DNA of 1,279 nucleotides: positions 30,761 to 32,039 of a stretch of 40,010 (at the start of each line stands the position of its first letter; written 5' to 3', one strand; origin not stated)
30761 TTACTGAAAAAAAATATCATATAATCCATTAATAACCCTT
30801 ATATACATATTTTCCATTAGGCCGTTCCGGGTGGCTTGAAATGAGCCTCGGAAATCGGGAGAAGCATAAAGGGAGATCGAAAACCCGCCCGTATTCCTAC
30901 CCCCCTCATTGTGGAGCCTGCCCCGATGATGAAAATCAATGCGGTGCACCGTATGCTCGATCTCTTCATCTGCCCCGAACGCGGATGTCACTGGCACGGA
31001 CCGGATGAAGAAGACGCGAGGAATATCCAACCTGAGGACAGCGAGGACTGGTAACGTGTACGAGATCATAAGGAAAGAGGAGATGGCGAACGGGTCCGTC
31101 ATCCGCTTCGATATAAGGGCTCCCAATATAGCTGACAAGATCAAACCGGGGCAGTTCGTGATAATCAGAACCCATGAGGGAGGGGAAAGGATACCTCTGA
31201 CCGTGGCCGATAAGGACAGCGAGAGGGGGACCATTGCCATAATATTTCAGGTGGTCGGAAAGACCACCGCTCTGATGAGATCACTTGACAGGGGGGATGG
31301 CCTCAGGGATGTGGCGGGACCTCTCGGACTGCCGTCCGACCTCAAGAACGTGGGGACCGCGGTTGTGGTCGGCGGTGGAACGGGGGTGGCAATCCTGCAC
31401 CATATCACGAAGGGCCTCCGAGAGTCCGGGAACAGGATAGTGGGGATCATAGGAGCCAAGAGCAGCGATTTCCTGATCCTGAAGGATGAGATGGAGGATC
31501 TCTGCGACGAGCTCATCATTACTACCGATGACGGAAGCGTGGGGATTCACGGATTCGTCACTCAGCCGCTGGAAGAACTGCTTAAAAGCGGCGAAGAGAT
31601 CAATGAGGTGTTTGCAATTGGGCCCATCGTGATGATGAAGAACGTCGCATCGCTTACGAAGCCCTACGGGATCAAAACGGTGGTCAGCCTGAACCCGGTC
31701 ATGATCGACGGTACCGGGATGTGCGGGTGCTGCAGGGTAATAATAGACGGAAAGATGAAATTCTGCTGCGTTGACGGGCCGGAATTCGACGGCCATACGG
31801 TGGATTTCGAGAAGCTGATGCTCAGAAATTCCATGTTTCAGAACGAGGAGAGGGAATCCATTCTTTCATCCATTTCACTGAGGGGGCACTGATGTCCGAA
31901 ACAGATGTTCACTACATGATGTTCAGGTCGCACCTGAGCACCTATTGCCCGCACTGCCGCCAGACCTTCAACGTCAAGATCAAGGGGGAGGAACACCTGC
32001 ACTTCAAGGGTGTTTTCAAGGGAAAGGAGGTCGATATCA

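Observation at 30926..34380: An 8-Cys zinc-ribbon domain occurs three times, each attached to an oxidoreductase subunit gene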

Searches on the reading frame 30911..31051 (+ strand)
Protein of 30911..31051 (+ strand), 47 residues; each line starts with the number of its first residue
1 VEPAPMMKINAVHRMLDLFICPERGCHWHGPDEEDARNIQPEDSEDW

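Call 5: search_protein_families(library=pfam, proteins=[window:30911-31051:+], max_evalue=0.1)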
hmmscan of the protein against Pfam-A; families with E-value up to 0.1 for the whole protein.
window:30911-31051:+ (47 aa): 1 family
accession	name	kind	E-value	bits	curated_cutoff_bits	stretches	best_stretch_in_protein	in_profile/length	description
PF21341.3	TRAF2_zf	-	0.041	14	27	1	20-30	3-13/19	TRAF2, second zinc finger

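Call 37: list_cluster_members(proteins=[window:30926-31051:+, window:30929-31051:+, window:30911-31051:+, window:31005-31889:+, window:31892-33673:+, window:33958-34377:+, window:34508-35008:+, window:35014-36855:+, window:36858-39200:+, window:28650-30632:+])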
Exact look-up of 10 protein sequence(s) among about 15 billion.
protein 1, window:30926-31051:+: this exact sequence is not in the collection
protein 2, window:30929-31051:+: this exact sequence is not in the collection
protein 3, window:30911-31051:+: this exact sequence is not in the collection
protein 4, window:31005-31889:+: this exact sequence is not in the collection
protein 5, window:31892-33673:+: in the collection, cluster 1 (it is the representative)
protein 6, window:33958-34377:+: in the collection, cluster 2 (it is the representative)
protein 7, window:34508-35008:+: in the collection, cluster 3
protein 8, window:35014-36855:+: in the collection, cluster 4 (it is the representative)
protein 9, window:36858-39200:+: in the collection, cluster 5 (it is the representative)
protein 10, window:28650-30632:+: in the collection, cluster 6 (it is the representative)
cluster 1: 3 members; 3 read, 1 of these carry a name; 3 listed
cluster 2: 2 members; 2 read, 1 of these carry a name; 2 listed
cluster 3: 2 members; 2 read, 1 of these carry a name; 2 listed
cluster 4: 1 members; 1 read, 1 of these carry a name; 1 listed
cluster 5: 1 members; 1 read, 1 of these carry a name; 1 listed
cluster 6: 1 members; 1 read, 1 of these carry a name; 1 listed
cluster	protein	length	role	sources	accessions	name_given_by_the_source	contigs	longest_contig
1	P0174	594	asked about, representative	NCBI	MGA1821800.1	MAG: NADPH-dependent glutamate synthase [Thermoplasmatota archaeon]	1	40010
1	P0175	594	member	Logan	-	-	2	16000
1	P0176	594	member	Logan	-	-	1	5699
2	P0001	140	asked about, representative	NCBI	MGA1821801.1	MAG: hypothetical protein ACMUIG_04680 [Thermoplasmatota archaeon]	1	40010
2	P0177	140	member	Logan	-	-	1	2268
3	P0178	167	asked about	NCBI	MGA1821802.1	MAG: NAD(P)H-dependent oxidoreductase subunit E [Thermoplasmatota archaeon]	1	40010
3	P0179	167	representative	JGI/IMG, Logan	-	-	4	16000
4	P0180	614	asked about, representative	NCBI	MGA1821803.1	MAG: NADH-quinone oxidoreductase subunit NuoF [Thermoplasmatota archaeon]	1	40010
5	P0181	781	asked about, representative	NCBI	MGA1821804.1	MAG: molybdopterin-dependent oxidoreductase [Thermoplasmatota archaeon]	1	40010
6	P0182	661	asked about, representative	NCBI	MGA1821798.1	MAG: SPFH domain-containing protein [Thermoplasmatota archaeon]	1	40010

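Call 38: find_encoding_contigs(protein=P0175, flank=6000, max_places=4)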
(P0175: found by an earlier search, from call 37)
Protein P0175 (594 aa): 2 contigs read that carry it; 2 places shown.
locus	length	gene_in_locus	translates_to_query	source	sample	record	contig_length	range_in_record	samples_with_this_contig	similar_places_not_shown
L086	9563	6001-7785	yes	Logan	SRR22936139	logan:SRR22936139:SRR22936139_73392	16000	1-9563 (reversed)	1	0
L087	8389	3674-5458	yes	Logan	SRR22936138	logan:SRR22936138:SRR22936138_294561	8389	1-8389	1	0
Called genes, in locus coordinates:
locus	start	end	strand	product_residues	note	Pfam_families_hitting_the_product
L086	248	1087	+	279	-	PF00160:Pro_isomerase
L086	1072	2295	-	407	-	-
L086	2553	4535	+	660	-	PF01145:Band_7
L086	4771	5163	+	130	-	PF12773:DZR (faint)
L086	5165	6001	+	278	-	PF10418:DHODB_Fe-S_bind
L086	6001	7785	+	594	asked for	PF14691:Fer4_20, PF01262:AlaDh_PNT_C (faint), PF00070:Pyr_redox (faint), PF07992:Pyr_redox_2, PF13450:NAD_binding_8 (weak), PF13738:Pyr_redox_3 (weak)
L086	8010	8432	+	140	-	-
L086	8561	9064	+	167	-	PF01257:2Fe-2S_thioredx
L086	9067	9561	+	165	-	?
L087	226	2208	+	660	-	PF01145:Band_7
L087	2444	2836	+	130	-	PF12773:DZR (faint)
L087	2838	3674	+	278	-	PF10418:DHODB_Fe-S_bind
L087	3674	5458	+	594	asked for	PF14691:Fer4_20, PF01262:AlaDh_PNT_C (faint), PF00070:Pyr_redox (faint), PF07992:Pyr_redox_2, PF13450:NAD_binding_8 (weak), PF13738:Pyr_redox_3 (weak)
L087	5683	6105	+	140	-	-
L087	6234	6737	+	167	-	PF01257:2Fe-2S_thioredx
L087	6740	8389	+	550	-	?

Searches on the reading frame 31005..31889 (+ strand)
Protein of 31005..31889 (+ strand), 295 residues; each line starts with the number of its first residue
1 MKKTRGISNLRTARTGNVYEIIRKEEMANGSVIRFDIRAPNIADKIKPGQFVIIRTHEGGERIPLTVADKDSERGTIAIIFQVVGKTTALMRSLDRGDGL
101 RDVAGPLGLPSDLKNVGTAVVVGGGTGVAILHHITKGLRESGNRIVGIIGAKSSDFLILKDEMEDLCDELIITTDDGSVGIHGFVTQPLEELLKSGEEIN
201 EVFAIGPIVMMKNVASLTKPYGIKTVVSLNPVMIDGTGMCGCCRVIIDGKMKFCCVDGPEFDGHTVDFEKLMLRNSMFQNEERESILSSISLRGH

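Call 5: search_protein_families(library=pfam, proteins=[window:31005-31889:+], max_evalue=0.1)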
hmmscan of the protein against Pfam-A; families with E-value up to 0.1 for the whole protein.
window:31005-31889:+ (295 aa): 3 families
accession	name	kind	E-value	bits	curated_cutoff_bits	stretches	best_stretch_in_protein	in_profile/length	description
PF10418.14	DHODB_Fe-S_bind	-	9.2e-10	38.5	23.9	1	231-267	2-41/41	Iron-sulfur cluster binding domain of dihydroorotate dehydrogenase B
PF00970.30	FAD_binding_6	-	0.0021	18.8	21.1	1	29-108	13-95/99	Oxidoreductase FAD-binding domain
PF00175.26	NAD_binding_1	-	0.022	15.8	22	1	122-215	2-108/109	Oxidoreductase NAD-binding domain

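Call 9: search_protein_families(library=ncbifam, proteins=[window:31005-31889:+], max_evalue=0.01)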
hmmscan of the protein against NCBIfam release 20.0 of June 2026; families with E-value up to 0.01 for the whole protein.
window:31005-31889:+ (295 aa): 15 families
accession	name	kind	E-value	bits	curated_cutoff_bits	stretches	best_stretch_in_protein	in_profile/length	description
NF004862.0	PRK06222.1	subfamily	1.3e-117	392.3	220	1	19-286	2-268/281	sulfide/dihydroorotate dehydrogenase-like FAD/NAD-binding protein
NF009414.0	PRK12778.1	equivalog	8.2e-105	351.7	1103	1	19-287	2-269/752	bifunctional dihydroorotate dehydrogenase B NAD binding subunit/NADPH-dependent glutamate synthase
NF009413.0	PRK12775.1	equivalog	2.3e-87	293.8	1895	1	18-283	1-265/1006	putative trifunctional 2-polyprenylphenol hydroxylase/glutamate synthase subunit beta/ferritin domain-containing protein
NF009415.0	PRK12779.1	equivalog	2.2e-72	244.3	1519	1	18-285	650-937/944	putative bifunctional glutamate synthase subunit beta/2-polyprenylphenol hydroxylase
NF000796.0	PRK00054.1-1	equivalog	1.1e-39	136.2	224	1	45-266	28-235/254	dihydroorotate dehydrogenase electron transfer subunit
NF000798.0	PRK00054.1-3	equivalog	8.2e-33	114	219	1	43-266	28-242/244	dihydroorotate dehydrogenase electron transfer subunit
NF000799.0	PRK00054.1-4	equivalog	2.5e-29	102.1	314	1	31-265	18-255/258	dihydroorotate dehydrogenase electron transfer subunit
NF000797.0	PRK00054.1-2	equivalog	2.9e-29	102.1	270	1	40-265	36-264/267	dihydroorotate dehydrogenase electron transfer subunit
NF004470.0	PRK05802.1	equivalog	2.6e-17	62.8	313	1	12-254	61-314/330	sulfide/dihydroorotate dehydrogenase-like FAD/NAD-binding protein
TIGR02911.1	sulfite_red_B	equivalog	5.2e-17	61.8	288.6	1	33-262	19-252/261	anaerobic sulfite reductase subunit AsrB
NF006220.0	PRK08345.1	subfamily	1.4e-13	50.7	395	1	32-262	27-283/294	cytochrome-c3 hydrogenase subunit gamma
NF040835.1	sulfhyd_HydG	equivalog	2.1e-12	46.9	650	1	11-262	18-280/292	NADPH-dependent hydrogenase/sulfhydrogenase 1 subunit gamma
NF040830.1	sulfhyd_ShyC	equivalog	1.6e-11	43.9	600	1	41-165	34-159/288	NAD(P)-dependent hydrogenase/sulfhydrogenase 2 subunit gamma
NF040810.1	BenC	equivalog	1.3e-05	24.6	430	1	21-225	108-322/333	benzoate 1,2-dioxygenase electron transfer component BenC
NF005128.0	PRK06567.1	equivalog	0.00017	19.6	1072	1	26-131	801-910/1031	putative bifunctional glutamate synthase subunit beta/2-polyprenylphenol hydroxylase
